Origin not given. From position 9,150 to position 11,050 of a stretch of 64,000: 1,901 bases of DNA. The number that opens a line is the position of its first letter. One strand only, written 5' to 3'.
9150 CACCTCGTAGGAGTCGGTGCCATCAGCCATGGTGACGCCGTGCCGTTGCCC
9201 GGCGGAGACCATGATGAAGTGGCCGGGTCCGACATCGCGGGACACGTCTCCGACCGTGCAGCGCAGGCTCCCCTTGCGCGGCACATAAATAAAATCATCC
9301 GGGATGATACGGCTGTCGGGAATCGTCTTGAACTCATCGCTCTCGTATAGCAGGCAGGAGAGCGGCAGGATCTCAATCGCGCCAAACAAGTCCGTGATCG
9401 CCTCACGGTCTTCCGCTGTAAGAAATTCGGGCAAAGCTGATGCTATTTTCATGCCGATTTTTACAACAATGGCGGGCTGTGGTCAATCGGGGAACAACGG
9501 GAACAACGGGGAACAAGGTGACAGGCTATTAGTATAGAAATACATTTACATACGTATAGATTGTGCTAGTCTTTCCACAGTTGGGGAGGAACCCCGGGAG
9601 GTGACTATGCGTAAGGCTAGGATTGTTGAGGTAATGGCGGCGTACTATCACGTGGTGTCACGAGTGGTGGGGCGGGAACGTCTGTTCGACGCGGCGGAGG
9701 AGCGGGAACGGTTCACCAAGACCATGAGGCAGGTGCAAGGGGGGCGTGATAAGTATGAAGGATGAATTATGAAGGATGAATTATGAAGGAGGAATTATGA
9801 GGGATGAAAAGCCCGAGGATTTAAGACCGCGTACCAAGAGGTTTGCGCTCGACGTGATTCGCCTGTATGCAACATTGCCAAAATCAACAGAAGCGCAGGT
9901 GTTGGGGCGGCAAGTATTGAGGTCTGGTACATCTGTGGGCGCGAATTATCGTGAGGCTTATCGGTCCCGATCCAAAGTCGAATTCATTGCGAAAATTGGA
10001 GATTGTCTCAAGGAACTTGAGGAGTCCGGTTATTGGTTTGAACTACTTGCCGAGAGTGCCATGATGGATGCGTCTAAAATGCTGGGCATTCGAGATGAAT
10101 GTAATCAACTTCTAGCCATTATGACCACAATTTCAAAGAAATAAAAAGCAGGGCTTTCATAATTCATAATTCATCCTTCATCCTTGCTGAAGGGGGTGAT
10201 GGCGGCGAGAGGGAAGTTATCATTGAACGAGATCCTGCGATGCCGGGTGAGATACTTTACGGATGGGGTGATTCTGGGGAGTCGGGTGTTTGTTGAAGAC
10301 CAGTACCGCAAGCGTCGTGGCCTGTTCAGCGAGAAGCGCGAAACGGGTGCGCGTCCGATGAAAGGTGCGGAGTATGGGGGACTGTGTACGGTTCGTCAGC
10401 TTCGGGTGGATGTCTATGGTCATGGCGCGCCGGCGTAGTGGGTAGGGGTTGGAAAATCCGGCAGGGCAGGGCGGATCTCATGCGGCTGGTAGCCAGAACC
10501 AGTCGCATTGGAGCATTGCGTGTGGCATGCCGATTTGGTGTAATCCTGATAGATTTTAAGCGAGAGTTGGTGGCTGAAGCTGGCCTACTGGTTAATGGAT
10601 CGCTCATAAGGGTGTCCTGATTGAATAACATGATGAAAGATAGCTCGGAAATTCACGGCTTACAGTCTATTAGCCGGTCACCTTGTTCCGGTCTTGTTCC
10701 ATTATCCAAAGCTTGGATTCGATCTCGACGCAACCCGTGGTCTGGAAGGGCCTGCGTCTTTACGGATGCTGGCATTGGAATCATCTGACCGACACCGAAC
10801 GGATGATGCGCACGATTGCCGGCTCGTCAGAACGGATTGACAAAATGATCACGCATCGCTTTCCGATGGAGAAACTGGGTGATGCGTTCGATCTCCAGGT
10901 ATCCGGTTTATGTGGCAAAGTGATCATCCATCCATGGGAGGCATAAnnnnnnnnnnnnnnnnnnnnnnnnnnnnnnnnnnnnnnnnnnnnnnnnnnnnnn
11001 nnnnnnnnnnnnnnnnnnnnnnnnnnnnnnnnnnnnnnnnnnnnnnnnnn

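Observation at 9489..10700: REP-bounded Y1/RAYT-like scaffold whose catalytic core is replaced by a four-helix-bundle gene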

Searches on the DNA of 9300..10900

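Call 66: search_rna_families(source=window, start=9300, end=10900, threshold=evalue, max_evalue=1)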
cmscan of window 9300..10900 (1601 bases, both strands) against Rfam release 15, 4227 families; matches with E-value up to 1: 2.
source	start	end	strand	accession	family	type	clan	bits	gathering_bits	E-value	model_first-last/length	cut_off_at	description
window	10424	10507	+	RF00119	C0299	Gene; sRNA;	-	20.6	40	0.53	1-79/79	no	C0299 RNA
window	9760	9854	-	RF02120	FTX_2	Gene; lncRNA;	-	19.4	48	0.78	1-97/97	no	FTX transcript, XIST regulator conserved region 2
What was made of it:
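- On 23S rRNA intervening sequence (IVS) element: There is no rRNA or other Rfam match in 9300-10900 (call 66).
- Tried and rejected: Rfam: no credible hit (call 66).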

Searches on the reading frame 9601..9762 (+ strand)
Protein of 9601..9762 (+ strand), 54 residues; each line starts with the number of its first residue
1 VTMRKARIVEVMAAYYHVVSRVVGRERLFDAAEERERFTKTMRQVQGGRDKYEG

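Call 4: search_protein_families(library=pfam, proteins=[window:9601-9762:+], max_evalue=1)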
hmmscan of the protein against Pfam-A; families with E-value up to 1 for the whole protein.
seq(54 aa): 1 family
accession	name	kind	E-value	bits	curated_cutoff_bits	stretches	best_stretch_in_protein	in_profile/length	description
PF06194.16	Phage_Orf51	-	0.14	12.7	27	1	4-41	26-66/80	Phage Conserved Open Reading Frame 51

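Call 5: search_protein_families(library=ncbifam, proteins=[window:9601-9762:+], max_evalue=1)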
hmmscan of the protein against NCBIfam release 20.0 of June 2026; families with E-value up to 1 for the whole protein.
seq(54 aa): 0 families
